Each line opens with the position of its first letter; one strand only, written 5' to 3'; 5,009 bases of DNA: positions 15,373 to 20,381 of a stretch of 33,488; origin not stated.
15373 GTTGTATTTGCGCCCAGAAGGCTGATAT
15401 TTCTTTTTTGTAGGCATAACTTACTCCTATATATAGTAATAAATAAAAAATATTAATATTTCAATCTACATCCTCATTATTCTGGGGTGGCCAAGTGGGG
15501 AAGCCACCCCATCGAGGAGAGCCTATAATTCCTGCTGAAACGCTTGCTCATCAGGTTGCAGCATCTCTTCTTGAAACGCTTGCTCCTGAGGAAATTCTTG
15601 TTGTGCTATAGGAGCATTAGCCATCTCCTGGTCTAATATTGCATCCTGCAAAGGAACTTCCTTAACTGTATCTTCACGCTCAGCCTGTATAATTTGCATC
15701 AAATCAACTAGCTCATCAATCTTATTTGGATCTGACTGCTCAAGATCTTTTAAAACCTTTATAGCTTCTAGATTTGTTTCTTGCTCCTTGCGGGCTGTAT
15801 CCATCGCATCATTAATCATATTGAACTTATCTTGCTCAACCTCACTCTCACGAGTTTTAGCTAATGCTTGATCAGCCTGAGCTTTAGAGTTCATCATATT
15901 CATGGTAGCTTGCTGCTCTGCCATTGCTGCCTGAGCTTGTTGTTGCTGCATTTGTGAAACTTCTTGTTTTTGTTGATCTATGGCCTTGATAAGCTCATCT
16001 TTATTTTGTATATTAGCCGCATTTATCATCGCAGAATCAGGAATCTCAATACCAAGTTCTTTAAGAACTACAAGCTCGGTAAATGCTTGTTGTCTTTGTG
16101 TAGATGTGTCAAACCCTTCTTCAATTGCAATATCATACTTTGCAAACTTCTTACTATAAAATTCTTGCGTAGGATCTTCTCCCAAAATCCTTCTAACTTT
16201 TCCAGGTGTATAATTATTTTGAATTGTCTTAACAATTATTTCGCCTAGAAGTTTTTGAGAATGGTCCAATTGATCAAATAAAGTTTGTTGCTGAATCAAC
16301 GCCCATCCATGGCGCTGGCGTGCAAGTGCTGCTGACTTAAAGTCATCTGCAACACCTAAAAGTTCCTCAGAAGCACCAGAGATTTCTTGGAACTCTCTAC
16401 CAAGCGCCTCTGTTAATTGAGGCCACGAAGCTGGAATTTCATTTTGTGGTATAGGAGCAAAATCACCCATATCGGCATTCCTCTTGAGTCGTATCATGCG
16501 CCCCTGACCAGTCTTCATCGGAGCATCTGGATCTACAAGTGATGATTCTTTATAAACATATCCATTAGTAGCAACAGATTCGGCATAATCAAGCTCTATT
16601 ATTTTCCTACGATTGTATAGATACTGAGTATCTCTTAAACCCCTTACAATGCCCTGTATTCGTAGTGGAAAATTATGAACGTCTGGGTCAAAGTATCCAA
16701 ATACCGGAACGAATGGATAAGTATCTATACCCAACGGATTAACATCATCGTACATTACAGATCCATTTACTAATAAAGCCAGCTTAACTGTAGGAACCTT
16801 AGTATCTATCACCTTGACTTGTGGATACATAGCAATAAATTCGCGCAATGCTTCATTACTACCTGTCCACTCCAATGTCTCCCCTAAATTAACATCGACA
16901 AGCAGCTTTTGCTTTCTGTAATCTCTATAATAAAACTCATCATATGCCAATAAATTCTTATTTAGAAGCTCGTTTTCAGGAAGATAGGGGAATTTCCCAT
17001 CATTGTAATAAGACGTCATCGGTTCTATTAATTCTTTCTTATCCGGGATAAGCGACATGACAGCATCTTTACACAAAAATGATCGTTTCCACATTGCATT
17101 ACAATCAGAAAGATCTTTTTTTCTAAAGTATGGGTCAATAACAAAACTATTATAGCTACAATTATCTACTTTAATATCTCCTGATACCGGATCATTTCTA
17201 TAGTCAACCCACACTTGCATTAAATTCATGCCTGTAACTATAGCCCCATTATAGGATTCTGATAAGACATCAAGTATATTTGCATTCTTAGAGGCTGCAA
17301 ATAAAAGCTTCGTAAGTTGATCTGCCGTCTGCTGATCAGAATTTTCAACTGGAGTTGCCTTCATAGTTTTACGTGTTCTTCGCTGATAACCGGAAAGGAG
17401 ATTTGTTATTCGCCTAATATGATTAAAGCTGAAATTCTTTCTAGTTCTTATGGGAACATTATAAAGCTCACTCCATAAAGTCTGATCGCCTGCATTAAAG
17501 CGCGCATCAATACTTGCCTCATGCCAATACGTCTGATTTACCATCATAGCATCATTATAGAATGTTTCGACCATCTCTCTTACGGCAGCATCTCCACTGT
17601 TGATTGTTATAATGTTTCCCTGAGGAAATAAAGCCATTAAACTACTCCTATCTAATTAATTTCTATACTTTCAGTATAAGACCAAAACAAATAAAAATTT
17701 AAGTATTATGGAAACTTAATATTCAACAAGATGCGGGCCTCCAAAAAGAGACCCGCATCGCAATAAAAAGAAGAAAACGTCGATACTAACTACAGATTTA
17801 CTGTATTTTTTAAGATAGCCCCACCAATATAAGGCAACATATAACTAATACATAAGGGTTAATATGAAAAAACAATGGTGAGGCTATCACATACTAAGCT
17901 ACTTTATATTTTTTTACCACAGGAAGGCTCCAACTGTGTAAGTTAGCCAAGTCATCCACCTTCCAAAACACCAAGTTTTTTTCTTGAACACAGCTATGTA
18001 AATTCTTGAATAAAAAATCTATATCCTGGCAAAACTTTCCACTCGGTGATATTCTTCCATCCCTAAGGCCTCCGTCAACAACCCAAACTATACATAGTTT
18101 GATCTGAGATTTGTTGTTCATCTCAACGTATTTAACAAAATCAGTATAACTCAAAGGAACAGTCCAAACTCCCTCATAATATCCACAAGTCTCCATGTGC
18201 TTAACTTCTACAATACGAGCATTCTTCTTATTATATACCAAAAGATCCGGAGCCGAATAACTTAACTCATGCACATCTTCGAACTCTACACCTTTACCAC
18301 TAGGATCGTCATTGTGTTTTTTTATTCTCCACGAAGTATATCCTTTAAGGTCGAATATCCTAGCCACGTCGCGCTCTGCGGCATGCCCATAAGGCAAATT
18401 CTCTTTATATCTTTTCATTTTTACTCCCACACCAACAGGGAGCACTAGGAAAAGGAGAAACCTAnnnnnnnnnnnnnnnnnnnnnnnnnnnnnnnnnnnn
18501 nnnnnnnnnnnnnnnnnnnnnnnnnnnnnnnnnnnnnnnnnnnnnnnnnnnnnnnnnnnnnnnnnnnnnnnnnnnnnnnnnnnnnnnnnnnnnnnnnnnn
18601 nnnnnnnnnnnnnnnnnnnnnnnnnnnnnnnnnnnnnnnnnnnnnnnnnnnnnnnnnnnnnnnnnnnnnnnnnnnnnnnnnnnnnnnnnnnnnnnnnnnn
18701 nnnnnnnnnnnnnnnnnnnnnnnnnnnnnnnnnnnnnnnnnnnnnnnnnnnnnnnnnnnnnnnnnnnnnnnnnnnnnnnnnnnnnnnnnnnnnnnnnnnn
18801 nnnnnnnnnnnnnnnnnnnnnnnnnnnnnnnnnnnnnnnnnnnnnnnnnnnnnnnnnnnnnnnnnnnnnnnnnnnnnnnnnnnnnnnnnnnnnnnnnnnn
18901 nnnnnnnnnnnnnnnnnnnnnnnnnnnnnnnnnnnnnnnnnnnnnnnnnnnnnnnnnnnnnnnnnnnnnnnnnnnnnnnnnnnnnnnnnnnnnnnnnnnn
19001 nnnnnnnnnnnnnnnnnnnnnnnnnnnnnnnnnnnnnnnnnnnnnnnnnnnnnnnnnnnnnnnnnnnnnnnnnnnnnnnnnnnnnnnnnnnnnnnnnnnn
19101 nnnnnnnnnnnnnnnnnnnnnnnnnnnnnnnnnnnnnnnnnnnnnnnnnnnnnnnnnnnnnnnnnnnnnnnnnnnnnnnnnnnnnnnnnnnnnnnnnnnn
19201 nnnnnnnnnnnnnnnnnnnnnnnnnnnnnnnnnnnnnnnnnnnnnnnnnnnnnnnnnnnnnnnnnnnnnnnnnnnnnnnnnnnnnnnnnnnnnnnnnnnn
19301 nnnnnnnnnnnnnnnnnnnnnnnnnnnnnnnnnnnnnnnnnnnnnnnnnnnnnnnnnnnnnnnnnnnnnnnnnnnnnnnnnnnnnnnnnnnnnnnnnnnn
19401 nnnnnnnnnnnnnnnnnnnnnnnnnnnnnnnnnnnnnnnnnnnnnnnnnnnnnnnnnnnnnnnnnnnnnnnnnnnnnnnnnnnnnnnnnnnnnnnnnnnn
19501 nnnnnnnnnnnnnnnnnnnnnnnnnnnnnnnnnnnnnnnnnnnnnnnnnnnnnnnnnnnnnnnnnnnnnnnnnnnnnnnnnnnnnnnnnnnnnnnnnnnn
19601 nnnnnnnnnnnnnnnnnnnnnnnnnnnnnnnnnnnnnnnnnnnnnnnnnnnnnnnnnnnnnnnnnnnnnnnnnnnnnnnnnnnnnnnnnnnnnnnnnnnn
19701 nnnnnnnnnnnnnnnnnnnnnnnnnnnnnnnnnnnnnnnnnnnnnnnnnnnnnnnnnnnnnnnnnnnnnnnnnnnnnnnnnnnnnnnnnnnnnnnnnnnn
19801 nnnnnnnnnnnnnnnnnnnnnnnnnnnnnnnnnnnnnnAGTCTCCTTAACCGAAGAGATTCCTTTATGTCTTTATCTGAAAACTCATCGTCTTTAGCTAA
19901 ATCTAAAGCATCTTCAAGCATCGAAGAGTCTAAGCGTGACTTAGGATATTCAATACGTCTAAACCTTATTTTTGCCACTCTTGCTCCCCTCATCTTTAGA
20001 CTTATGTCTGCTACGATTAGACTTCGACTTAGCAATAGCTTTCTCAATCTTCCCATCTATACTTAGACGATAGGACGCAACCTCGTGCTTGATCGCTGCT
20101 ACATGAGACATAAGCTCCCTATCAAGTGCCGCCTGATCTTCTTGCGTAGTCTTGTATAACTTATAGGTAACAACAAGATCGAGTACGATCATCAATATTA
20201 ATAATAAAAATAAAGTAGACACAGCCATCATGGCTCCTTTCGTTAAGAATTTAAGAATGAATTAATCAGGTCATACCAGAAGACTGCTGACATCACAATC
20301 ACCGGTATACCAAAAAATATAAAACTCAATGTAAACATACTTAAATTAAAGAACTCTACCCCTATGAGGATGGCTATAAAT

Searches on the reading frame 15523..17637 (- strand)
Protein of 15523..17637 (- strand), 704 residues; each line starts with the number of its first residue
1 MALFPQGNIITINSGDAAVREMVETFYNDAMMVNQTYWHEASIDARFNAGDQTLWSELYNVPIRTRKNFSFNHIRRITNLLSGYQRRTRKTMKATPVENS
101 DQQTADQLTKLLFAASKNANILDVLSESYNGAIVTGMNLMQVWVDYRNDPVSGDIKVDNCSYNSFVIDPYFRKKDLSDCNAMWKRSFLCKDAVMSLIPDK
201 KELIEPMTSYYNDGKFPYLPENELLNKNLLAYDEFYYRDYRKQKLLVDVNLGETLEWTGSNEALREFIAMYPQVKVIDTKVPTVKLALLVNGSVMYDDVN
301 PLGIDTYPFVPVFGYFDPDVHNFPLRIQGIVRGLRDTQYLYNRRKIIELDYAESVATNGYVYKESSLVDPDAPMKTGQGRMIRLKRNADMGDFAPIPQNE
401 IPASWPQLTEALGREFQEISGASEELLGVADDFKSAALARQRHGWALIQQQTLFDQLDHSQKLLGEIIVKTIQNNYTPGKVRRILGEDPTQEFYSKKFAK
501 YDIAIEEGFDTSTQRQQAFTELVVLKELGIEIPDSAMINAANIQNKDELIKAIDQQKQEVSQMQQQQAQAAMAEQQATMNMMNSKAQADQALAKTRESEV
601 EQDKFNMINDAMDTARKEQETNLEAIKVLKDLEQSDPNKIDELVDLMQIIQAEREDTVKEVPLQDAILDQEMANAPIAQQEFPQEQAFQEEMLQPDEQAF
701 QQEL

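Call 9: search_protein_families(library=pfam, max_evalue=1, proteins=[window:15523-17637:-])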
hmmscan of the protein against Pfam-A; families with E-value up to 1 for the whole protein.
window:15523-17637:- (704 aa): 1 family
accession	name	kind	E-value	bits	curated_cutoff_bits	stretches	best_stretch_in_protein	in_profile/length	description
PF16510.12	P22_portal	-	3.8e-64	217.7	26.1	1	26-591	3-589/594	Phage P22-like portal protein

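Call 10: search_protein_families(library=phrogs, max_evalue=1, proteins=[window:15523-17637:-])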
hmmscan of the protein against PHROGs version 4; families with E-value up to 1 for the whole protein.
window:15523-17637:- (704 aa): 6 families
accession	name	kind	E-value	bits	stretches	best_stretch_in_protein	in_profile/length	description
phrog_156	-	head and packaging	1.4e-70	239.5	1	24-685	16-674/681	portal protein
phrog_32380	-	unknown function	5.1e-05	23.7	1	46-184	29-166/287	-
phrog_18470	-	head and packaging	6.8e-05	23.1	1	113-204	116-205/232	portal protein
phrog_11535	-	unknown function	0.093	13.7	1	545-563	12-30/71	-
phrog_27089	-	unknown function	0.13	13.3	1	643-697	1-55/87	-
phrog_14198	-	DNA, RNA and nucleotide metabolism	0.32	12.1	0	117-134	17-34/57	exonuclease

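Call 11: search_dna_similar(query=window:15523-17637:-, collection=phages, mode=protein, max_rows=25)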
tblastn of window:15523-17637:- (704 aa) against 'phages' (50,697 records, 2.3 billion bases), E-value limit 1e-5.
Records with a match: 79; places in all: 79; records where one place covers at least 80% of the query: 0.
Best place of each record, by identity: <60% 79.
By first word of the organism name: Ralstonia 31; Vibrio 14; Pseudomonas 10; Burkholderia 6; Klebsiella 6; Shewanella 2; Thalassomonas 2; Erwinia 2; Caudoviricetes 2; Rhizobium 1; and 3 more.
By host as written in the record: Vibrio crassostreae 10; - 8; Ralstonia pseudosolanacearum 6; Ralstonia solanacearum 5; Ralstonia pseudosolanacearum I-31 (MT043) 5; Ralstonia pseudosolanacearum I-15 (MT014) 4; Pseudomonas aeruginosa 4; Ralstonia pseudosolanacearum I-33 (MT061) 4; and 23 more.
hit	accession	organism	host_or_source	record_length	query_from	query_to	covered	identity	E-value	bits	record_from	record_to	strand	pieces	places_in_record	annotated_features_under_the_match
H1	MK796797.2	Shewanella phage X14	Shewanella inventionis KX27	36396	36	547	73%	22.9%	3e-9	67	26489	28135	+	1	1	portal protein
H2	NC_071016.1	Shewanella phage X14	Shewanella inventionis KX27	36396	36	547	73%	22.9%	3e-9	67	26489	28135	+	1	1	portal protein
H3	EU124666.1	Thalassomonas phage BA3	Thalassomonas loyana LMG 22536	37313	38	547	72%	22.9%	9e-7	59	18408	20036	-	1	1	hypothetical protein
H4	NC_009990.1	Thalassomonas phage BA3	Thalassomonas loyana LMG 22536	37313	38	547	72%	22.9%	9e-7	59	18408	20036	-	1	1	portal protein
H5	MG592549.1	Vibrio phage 1.183.O._10N.286.48.B7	Vibrio sp.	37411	36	547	73%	22.7%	1e-9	68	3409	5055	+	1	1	portal protein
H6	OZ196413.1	Vibrio phage D478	Seawater and oysters mix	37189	36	547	73%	22.7%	1e-8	65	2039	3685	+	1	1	portal protein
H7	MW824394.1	Vibrio phage 41E34.2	Vibrio crassostreae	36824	36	547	73%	22.7%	2e-8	64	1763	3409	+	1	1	putative portal protein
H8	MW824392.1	Vibrio phage 34E29.1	Vibrio crassostreae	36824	36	547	73%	22.7%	2e-8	64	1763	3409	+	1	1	hypothetical protein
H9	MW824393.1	Vibrio phage 36E38.1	Vibrio crassostreae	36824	36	547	73%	22.7%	2e-8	64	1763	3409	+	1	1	portal protein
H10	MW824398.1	Vibrio phage 44E38.1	Vibrio crassostreae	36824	36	547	73%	22.7%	2e-8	64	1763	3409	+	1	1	portal protein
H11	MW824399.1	Vibrio phage 44E38.2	Vibrio crassostreae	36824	36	547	73%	22.7%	2e-8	64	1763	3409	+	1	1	hypothetical protein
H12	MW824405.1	Vibrio phage 75E35.1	Vibrio crassostreae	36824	36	547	73%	22.7%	2e-8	64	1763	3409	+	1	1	hypothetical protein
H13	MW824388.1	Vibrio phage 24E30.2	Vibrio crassostreae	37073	36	547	73%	22.7%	2e-8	64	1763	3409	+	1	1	hypothetical protein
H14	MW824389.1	Vibrio phage 24E35.2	Vibrio crassostreae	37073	36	547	73%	22.7%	2e-8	64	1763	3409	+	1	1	hypothetical protein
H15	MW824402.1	Vibrio phage 64E30.1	Vibrio crassostreae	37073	36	547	73%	22.7%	2e-8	64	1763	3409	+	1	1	hypothetical protein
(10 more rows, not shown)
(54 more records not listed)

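Call 12: find_related_loci(query=window:15523-17637:-, collection=viral_contigs, flank=10000)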
Query window:15523-17637:- (704 aa) in viral_contigs; peptide patterns used: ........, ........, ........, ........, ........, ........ (x = any residue, [..] = any of these).
30 stretches matched a pattern; 30 encode a relative of the query (tblastn E <= 1e-3); 28 distinct loci.
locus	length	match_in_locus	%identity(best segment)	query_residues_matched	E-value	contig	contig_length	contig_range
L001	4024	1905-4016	91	1-704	0e+0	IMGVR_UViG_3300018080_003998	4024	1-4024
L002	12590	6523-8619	81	1-697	0e+0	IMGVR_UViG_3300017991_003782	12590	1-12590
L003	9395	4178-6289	76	1-704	0e+0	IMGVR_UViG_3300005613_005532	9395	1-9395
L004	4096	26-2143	78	1-702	0e+0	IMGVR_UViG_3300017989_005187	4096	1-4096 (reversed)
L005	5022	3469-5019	79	1-517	0e+0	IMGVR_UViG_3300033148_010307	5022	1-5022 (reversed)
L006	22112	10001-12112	91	1-704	0e+0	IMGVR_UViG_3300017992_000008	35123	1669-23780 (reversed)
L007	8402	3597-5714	57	1-700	0e+0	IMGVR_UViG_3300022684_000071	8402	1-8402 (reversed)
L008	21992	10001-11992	50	1-662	0e+0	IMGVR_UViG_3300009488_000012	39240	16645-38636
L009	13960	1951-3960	50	1-666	0e+0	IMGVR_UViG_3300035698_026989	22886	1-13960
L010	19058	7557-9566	50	1-660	0e+0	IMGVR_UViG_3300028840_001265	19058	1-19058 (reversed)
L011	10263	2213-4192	51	1-655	0e+0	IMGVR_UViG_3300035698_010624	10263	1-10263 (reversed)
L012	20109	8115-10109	51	1-660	0e+0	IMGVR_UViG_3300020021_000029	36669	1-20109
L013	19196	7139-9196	47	1-681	0e+0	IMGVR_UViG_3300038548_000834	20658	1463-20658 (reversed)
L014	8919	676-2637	49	1-651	0e+0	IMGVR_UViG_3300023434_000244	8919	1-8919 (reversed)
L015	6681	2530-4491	49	1-651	0e+0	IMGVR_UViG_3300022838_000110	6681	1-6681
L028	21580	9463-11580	57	1-700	0e+0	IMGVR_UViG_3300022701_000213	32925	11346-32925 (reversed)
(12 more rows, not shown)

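Call 51: find_related_loci(query=A7, collection=genome_contigs, flank=10000)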
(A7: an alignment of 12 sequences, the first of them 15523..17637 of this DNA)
Query A7 (704 aa) in genome_contigs; peptide patterns used: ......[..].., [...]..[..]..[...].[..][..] (x = any residue, [..] = any of these).
47 stretches matched a pattern; 9 encode a relative of the query (tblastn E <= 1e-3); 9 distinct loci.
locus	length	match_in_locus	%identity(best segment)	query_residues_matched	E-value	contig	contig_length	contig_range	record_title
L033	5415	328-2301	50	1-652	0e+0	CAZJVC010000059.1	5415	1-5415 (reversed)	MAG TPA_asm: uncultured Pseudomonadota bacterium isolate binchicken_co9_189 genome assembly, contig: NODE_7684_length_54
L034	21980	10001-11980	47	3-653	0e+0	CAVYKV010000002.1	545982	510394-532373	MAG: uncultured Actinomycetota bacterium isolate MFD05512.bin.2.6 genome assembly, contig: contig_3191, whole genome sho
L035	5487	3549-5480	47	1-636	0e+0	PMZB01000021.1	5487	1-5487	MAG: Chlamydiia bacterium isolate fen_1388 73.20110800_E3D.110_contig_65296, whole genome shotgun sequence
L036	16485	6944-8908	49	16-666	0e+0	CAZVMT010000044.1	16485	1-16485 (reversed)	MAG TPA_asm: uncultured Candidatus Bathyarchaeia archaeon isolate binchicken_co262_317 genome assembly, contig: NODE_378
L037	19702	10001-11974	47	1-653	0e+0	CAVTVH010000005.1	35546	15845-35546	MAG: uncultured bacterium isolate MFD04967.bin.2.36 genome assembly, contig: contig_77199, whole genome shotgun sequence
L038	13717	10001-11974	45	3-651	0e+0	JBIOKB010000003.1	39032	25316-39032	MAG: Candidatus Babeliales bacterium isolate GcC11-27 k141_822743_length_39032_cov_105.8832, whole genome shotgun sequen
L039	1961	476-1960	52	1-490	0e+0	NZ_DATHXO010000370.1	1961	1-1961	MAG: Schnuerera sp. isolate SMAG_U16187 k141_196277, whole genome shotgun sequence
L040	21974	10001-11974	48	23-683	0e+0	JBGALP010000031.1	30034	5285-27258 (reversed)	MAG: Agriterribacter sp. isolate MAG_AAO_H125.79 AAOH125-79_opera_contig_3234, whole genome shotgun sequence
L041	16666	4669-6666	47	3-660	0e+0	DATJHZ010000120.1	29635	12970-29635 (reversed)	MAG TPA_asm: Cyclobacteriaceae bacterium isolate SMAG_U15525 k141_9593678, whole genome shotgun sequence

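Call 56: search_protein_families(library=padloc, max_evalue=1, proteins=[L006:13068-13361:-, L006:13921-14205:-])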
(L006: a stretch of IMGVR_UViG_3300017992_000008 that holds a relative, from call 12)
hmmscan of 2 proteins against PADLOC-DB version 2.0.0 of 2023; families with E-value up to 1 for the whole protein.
L006:13068-13361:- (97 aa): 1 family
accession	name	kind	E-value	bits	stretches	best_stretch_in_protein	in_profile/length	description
PDLC03057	Specificity_I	-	0.013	12.4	1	19-78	340-399/407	Type I specificity subunit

L006:13921-14205:- (94 aa): 0 families

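Call 89: search_protein_families(library=pfam, max_evalue=1, proteins=[L006:13068-13361:-, L002:9928-10272:-, L028:12398-12715:-, L006:13921-14163:-, L002:9182-9472:-, L028:12262-12441:-])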
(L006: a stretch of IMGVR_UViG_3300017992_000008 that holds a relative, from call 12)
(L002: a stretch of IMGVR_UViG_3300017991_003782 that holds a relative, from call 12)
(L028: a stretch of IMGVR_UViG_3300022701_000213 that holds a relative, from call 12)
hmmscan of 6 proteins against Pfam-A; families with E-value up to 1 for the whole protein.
L006:13068-13361:- (97 aa): 0 families

L002:9928-10272:- (114 aa): 7 families
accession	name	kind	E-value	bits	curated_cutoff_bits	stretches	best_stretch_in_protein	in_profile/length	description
PF09592.15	DUF2031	-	0.0018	18.3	27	1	44-107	63-128/227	Protein of unknown function (DUF2031)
PF06723.19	MreB_Mbl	-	0.0053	16.1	27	1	61-105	44-90/327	MreB/Mbl protein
PF14536.11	DUF4441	-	0.0068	17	24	1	63-112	4-55/116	Domain of unknown function (DUF4441)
PF10241.14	KxDL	-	0.01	16.6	27.2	1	60-103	40-81/86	Uncharacterized conserved protein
PF14733.11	ACDC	-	0.052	14.2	22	1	9-53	19-64/91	AP2-coincident C-terminal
PF00486.34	Trans_reg_C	-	0.15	12.6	26.2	0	84-107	41-64/77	Transcriptional regulatory protein, C terminal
PF05549.16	Allexi_40kDa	-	0.27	11.2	26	1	37-110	72-144/271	Allexivirus 40kDa protein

L028:12398-12715:- (105 aa): 1 family
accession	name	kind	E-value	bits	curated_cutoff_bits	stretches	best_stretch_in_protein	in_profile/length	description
PF25228.1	Lips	-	0.1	11.1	27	1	9-76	272-337/892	Lips protein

L006:13921-14163:- (80 aa): 2 families
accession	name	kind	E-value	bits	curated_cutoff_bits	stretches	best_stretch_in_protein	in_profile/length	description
PF10752.14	DUF2533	-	0.0035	18.2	25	1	32-78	29-74/83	Protein of unknown function (DUF2533)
PF19753.4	DUF6240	-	0.036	13.9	26.6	1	26-78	175-236/276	Family of unknown function (DUF6240)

L002:9182-9472:- (96 aa): 0 families

L028:12262-12441:- (59 aa): 0 families

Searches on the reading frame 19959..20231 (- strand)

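Call 17: search_protein_families(library=phrogs, max_evalue=0.01, proteins=[window:19959-20231:-])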
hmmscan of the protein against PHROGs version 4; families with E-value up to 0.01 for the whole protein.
window:19959-20231:- (90 aa): 1 family
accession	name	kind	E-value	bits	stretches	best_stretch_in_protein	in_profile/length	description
phrog_24955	-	unknown function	0.0022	18.7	1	12-74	25-84/134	-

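Call 83: search_protein_families(library=pfam, max_evalue=0.01, proteins=[window:19959-20231:-])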
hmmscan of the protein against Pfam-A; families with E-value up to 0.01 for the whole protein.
window:19959-20231:- (90 aa): 0 families
